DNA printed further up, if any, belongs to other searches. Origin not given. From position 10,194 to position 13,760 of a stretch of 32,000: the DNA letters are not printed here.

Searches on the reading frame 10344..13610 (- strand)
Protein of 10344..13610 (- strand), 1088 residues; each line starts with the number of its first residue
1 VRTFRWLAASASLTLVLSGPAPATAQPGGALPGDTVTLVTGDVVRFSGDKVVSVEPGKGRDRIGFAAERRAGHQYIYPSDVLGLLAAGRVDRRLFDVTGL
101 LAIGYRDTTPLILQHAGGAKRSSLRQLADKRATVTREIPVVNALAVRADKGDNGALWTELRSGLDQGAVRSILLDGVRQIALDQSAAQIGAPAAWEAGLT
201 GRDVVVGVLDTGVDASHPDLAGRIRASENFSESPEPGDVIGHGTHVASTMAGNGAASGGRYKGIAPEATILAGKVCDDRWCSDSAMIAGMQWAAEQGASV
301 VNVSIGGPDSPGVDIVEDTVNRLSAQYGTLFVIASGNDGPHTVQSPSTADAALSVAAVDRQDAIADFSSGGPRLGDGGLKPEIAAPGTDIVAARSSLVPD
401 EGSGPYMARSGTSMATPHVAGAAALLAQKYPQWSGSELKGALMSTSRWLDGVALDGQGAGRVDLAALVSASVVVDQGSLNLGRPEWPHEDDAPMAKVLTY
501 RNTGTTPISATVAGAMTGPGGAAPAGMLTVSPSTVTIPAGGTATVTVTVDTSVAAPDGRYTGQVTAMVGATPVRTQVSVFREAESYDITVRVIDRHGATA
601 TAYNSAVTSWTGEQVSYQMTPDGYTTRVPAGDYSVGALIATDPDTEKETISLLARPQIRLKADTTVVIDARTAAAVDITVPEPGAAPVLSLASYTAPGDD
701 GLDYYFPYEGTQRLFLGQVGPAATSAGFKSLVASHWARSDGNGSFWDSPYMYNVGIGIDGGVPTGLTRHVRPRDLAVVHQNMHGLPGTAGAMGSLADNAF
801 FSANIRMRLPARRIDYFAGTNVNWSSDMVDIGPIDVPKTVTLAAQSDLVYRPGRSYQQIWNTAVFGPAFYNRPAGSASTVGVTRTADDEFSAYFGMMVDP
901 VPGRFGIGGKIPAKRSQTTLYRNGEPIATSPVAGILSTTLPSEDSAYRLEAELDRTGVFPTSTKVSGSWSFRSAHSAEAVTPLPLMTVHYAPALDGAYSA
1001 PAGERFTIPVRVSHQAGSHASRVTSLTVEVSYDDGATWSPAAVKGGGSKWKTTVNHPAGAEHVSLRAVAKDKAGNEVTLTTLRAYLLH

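Call 10: search_protein_families(library=pfam, proteins=[window:10344-13610:-], max_evalue=0.01)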
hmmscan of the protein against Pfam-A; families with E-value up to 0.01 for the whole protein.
window:10344-13610:- (1088 aa): 3 families
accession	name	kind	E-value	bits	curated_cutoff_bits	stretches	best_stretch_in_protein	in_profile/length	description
PF00082.27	Peptidase_S8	-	9.8e-61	206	21.8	1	201-460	1-288/288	Subtilase family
PF06280.18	fn3_5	-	0.00077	20.6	27.6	1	522-555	50-86/112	Fn3-like domain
PF19077.6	Big_13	-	0.0055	17.6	27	0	1020-1081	37-95/102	Bacterial Ig-like domain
